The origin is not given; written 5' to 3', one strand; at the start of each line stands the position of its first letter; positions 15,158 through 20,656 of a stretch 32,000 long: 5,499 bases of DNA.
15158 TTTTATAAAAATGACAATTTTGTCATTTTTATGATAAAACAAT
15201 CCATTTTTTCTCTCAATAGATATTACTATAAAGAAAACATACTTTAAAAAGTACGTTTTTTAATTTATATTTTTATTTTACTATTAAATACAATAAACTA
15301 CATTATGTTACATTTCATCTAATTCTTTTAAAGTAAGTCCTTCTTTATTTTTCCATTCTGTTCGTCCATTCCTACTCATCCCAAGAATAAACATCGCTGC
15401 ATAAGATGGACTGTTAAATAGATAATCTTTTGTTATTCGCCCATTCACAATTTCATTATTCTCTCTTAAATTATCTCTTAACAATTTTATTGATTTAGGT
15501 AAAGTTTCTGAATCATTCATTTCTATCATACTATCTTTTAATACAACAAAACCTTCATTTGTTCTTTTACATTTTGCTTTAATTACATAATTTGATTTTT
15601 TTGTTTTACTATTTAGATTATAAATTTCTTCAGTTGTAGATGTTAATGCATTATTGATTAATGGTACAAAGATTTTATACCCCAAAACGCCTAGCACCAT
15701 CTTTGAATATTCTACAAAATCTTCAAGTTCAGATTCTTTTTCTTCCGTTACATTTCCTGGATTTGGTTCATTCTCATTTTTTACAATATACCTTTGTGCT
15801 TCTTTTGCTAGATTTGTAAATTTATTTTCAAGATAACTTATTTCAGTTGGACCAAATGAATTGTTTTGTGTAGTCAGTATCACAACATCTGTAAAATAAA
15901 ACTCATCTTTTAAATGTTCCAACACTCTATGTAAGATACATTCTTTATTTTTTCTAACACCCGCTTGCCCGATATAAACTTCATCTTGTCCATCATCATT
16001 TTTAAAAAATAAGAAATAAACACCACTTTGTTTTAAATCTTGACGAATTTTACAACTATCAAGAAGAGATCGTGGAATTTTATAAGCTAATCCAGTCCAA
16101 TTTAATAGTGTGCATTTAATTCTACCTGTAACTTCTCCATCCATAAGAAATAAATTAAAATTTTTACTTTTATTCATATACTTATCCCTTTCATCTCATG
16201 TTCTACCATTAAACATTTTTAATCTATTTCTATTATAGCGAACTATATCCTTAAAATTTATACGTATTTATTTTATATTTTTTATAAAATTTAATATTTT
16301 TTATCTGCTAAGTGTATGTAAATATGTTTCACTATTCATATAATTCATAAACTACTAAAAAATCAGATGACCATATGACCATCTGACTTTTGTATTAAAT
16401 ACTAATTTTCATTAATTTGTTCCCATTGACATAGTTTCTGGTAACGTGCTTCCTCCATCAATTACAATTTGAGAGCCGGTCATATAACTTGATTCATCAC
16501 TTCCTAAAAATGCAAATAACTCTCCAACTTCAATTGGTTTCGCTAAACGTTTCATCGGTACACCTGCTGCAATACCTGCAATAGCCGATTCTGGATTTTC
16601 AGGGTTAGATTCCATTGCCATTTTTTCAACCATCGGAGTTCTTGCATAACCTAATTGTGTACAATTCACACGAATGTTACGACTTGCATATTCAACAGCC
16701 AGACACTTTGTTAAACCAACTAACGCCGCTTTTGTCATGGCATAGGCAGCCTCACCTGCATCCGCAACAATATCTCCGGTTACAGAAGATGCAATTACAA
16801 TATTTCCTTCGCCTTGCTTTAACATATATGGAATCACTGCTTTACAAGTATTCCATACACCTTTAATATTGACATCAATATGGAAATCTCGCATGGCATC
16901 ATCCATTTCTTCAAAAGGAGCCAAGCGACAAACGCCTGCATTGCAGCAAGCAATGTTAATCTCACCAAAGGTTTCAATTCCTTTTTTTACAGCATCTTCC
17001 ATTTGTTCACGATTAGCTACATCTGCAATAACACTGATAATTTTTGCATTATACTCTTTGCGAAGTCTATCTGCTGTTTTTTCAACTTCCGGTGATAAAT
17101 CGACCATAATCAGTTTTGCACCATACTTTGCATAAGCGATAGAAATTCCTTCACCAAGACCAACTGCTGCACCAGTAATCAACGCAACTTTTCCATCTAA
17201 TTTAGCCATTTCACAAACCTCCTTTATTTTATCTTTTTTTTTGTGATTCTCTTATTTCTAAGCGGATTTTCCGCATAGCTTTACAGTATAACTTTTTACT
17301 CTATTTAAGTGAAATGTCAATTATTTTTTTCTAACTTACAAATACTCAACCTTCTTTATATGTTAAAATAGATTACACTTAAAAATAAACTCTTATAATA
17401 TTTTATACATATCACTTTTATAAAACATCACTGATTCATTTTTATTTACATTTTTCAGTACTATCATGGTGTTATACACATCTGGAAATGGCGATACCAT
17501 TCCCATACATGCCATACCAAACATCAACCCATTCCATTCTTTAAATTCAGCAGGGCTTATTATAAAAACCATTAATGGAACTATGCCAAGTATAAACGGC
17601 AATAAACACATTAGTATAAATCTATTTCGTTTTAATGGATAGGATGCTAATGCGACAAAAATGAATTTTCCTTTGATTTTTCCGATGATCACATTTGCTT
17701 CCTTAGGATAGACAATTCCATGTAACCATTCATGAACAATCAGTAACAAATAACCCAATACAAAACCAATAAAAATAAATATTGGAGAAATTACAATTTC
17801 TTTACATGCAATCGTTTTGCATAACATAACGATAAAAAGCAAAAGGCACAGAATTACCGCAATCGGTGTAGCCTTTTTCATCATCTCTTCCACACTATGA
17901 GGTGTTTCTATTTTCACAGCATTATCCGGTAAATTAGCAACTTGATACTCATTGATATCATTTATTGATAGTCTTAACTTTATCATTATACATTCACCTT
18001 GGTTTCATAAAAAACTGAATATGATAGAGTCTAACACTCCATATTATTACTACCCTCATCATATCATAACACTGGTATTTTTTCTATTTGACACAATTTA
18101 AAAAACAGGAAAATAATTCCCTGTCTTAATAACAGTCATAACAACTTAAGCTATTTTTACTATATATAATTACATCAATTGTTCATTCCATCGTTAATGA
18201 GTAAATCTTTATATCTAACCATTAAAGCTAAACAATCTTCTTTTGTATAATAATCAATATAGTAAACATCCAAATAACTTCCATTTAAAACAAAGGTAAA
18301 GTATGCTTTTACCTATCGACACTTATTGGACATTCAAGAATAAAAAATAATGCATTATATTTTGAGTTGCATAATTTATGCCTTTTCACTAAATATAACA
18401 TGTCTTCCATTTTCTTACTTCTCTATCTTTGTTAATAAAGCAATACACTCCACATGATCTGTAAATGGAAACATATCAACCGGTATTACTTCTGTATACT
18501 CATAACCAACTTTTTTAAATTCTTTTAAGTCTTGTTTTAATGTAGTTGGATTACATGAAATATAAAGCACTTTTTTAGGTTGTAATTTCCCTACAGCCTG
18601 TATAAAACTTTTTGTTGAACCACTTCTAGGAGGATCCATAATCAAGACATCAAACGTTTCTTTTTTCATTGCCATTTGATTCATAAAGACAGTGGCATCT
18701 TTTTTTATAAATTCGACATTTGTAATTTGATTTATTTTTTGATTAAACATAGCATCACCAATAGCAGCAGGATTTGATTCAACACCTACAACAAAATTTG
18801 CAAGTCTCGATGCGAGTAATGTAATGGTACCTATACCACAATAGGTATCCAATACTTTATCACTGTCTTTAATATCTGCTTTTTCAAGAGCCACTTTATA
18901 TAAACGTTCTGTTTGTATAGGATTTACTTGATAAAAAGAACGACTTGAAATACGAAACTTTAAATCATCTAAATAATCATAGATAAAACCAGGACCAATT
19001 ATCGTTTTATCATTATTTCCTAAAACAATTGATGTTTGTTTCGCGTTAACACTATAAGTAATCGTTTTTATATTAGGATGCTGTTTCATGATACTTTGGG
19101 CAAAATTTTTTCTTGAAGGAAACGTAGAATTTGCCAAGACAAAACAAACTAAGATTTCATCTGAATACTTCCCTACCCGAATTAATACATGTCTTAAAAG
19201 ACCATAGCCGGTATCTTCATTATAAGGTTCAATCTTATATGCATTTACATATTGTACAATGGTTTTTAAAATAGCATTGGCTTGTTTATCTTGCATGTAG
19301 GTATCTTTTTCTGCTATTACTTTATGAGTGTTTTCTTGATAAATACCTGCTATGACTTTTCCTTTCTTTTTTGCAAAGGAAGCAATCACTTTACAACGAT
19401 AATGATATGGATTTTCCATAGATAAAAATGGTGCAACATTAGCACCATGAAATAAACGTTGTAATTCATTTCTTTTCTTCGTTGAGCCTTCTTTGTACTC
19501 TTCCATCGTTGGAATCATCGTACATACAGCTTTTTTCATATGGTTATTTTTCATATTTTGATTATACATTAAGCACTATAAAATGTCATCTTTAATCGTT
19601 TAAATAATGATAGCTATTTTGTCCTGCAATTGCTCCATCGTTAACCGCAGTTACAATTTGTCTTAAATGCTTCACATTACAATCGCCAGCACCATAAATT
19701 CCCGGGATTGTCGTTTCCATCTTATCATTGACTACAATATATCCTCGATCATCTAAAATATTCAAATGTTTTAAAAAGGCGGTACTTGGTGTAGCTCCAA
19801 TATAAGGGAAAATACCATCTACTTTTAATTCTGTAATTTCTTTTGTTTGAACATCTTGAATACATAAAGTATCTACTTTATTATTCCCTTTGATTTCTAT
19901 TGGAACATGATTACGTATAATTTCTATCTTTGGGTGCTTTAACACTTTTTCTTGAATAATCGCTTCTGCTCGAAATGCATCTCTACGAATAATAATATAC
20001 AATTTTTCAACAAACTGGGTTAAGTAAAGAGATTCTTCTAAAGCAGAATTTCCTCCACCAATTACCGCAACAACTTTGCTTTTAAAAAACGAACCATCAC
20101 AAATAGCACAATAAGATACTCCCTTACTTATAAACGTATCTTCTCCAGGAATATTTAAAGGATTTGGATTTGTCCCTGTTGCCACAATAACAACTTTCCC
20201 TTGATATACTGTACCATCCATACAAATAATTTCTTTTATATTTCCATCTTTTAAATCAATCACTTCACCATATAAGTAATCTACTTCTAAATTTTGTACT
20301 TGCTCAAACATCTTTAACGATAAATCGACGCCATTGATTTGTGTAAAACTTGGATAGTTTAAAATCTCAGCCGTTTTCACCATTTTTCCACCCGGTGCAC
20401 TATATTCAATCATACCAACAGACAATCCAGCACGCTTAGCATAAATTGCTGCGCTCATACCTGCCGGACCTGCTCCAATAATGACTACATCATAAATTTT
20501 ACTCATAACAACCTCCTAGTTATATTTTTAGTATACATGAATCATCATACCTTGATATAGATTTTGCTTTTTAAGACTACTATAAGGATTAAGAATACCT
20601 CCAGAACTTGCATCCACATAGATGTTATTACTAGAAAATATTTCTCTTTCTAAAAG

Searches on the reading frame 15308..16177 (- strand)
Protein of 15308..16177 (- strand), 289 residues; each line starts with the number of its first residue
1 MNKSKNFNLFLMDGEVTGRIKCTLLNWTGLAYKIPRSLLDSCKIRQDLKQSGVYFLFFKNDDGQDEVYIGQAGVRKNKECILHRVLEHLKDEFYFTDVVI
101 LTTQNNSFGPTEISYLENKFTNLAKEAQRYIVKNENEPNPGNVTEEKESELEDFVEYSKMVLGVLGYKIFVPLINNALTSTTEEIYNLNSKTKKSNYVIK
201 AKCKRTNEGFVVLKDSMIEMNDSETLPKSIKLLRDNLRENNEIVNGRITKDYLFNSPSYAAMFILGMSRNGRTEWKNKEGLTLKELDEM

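Call 81: search_protein_families(library=pfam, proteins=[window:15308-16177:-], max_evalue=0.001)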
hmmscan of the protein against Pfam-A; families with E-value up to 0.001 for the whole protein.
window:15308-16177:- (289 aa): 1 family
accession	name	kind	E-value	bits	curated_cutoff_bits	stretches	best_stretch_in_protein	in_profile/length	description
PF14267.11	DUF4357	-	1.4e-16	60.6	38.4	1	234-283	1-54/54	Domain of unknown function (DUF4357)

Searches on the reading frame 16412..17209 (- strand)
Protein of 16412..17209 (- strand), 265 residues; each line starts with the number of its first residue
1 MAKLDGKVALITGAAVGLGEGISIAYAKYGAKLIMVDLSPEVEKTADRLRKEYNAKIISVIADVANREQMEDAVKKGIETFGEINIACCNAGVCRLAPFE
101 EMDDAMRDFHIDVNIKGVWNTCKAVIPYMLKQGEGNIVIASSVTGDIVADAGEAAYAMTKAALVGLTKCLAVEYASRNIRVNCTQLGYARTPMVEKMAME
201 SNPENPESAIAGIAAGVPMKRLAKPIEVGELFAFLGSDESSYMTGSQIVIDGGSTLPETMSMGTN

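Call 99: search_protein_families(library=ncbifam, proteins=[window:16412-17209:-], max_evalue=0.001)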
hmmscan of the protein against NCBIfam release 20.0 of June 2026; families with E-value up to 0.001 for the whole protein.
window:16412-17209:- (265 aa): 229 families (the best 25 are shown)
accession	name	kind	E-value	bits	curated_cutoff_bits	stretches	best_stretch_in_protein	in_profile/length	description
NF006080.0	PRK08226.1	equivalog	4.5e-130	432.7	356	1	1-264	1-263/263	SDR family oxidoreductase UcpA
NF009468.0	PRK12826.1-4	equivalog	9.1e-59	199.2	318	1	2-260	3-253/256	SDR family oxidoreductase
NF005559.1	PRK07231.1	subfamily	1.4e-57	195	215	1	4-255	2-248/249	glucose 1-dehydrogenase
NF004198.0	PRK05653.1-3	equivalog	1.8e-57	194.7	296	1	2-255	3-247/248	3-oxoacyl-ACP reductase FabG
TIGR03971.1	SDR_subfam_1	subfamily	2.7e-57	194.1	300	1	4-255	1-269/271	mycofactocin-coupled SDR family oxidoreductase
NF005469.0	PRK07063.1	equivalog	9.2e-57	192.5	306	1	2-255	3-255/260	SDR family oxidoreductase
NF004202.0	PRK05653.2-2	equivalog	4.2e-56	190.3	333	1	3-260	4-253/259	3-oxoacyl-ACP reductase FabG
NF004791.0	PRK06138.1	equivalog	3.3e-54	183.8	312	1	3-255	2-250/252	SDR family oxidoreductase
NF004818.0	PRK06172.1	equivalog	1.7e-53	181.6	336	1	2-255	3-251/253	SDR family oxidoreductase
NF009466.0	PRK12826.1-2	subfamily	1.7e-52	178.4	222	1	7-256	4-246/248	3-oxoacyl-ACP reductase FabG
NF004203.0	PRK05653.2-4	subfamily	4.9e-52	176.9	313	1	3-256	3-258/260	3-oxoacyl-ACP reductase FabG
TIGR01830.1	3oxo_ACP_reduc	equivalog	1.3e-51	175.6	297.75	1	9-253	1-237/239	3-oxoacyl-[acyl-carrier-protein] reductase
NF052558.1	MBtsdlDhBudC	equivalog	1.6e-51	175.3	270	1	5-255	2-242/250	meso-2,3-butanediol dehydrogenase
NF009093.0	PRK12429.1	subfamily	1.9e-51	174.9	258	1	3-254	2-256/259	3-hydroxybutyrate dehydrogenase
NF004774.0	PRK06114.1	equivalog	1.2e-50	172.3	360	1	3-254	13-259/262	SDR family oxidoreductase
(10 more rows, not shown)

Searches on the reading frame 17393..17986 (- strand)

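Call 81: search_protein_families(library=pfam, proteins=[window:17393-17986:-], max_evalue=0.001)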
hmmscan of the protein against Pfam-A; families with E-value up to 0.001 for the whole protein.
window:17393-17986:- (197 aa): 1 family
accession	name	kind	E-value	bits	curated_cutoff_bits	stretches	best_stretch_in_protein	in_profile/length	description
PF11667.14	DUF3267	-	6.2e-17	62.4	27.1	1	80-182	3-105/108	Putative zincin peptidase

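Call 99: search_protein_families(library=ncbifam, proteins=[window:17393-17986:-], max_evalue=0.001)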
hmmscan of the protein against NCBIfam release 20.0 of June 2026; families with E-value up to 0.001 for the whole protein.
window:17393-17986:- (197 aa): 0 families

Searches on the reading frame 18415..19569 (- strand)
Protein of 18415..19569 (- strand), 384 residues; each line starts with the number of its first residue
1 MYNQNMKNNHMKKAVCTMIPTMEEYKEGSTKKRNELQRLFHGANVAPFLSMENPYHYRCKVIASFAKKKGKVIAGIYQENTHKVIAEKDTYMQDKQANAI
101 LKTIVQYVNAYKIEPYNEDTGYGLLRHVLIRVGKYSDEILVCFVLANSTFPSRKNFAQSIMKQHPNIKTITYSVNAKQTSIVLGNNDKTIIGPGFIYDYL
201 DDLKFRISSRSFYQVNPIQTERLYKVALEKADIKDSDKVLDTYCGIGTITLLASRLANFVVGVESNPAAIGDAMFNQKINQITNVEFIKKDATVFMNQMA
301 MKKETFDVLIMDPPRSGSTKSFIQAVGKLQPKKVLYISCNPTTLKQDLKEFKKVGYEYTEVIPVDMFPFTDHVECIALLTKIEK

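Call 81: search_protein_families(library=pfam, proteins=[window:18415-19569:-], max_evalue=0.001)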
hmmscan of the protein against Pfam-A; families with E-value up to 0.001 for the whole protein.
window:18415-19569:- (384 aa): 10 families
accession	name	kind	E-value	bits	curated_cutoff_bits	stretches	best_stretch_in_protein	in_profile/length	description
PF05958.17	tRNA_U5-meth_tr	-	3.9e-25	89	23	1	25-381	2-356/357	tRNA (Uracil-5-)-methyltransferase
PF13847.12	Methyltransf_31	-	8.1e-12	45.5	27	1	234-353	2-124/145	Methyltransferase domain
PF03602.21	Cons_hypoth95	-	1.8e-09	38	24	1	236-353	42-167/182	Conserved hypothetical protein 95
PF02475.24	TRM5-TYW2_MTfase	-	8.3e-07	29.5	28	1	232-333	33-131/164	TRM5/TYW2 methyltransferase domain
PF05175.20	MTS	-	2.6e-06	27.6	23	1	233-316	29-109/170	Methyltransferase small domain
PF13649.12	Methyltransf_25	-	4.5e-05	24.5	27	1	239-311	1-70/97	Methyltransferase domain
PF00398.26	RrnaAD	-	7.7e-05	22.3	24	1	209-301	4-94/263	Ribosomal RNA adenine dimethylase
PF09445.16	Methyltransf_15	-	0.00019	21.5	22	1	238-318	3-84/165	RNA cap guanine-N2 methyltransferase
PF06325.19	PrmA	-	0.00027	20.9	22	1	227-310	154-231/296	Ribosomal protein L11 methyltransferase (PrmA)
PF01555.25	N6_N4_Mtase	-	0.00084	19.8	26.7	0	232-270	178-216/221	DNA methylase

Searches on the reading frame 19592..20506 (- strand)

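Call 81: search_protein_families(library=pfam, proteins=[window:19592-20506:-], max_evalue=0.001)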
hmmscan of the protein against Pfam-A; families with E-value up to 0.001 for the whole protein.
window:19592-20506:- (304 aa): 12 families
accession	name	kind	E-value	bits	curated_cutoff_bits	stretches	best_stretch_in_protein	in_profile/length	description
PF07992.20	Pyr_redox_2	-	3.5e-52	178.1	26.1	1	5-291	1-291/291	Pyridine nucleotide-disulphide oxidoreductase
PF13738.12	Pyr_redox_3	-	1.1e-23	84.4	30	2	81-274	103-305/305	Pyridine nucleotide-disulphide oxidoreductase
PF00070.33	Pyr_redox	-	3.8e-15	56.6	22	1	146-211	2-74/82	Pyridine nucleotide-disulphide oxidoreductase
PF01134.28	GIDA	-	3.2e-09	36.8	22.1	1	6-49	1-36/391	Glucose inhibited division protein A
PF01266.30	DAO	-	2e-08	34.6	27.9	1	6-40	1-37/353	FAD dependent oxidoreductase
PF00890.30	FAD_binding_2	-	9.4e-08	32.1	20.4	1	6-40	1-36/414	FAD binding domain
PF12831.13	FAD_oxidored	-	3.6e-07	30.3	27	1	6-44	1-40/416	FAD dependent oxidoreductase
PF05834.18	Lycopene_cycl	-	7e-07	29.1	23.4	0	6-36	1-33/380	Lycopene cyclase protein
PF01946.23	Thi4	-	7.4e-07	29.1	26.2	1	5-42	18-57/235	Thi4 family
PF03486.20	HI0933_like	-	1e-05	25.6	50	1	6-42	2-38/244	HI0933-like protein Rossmann domain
PF01494.25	FAD_binding_3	-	7.8e-05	22.5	22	1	5-37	2-34/349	FAD binding domain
PF13434.12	Lys_Orn_oxgnase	-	0.00012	21.8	21.3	0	99-178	144-225/339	L-lysine 6-monooxygenase/L-ornithine 5-monooxygenase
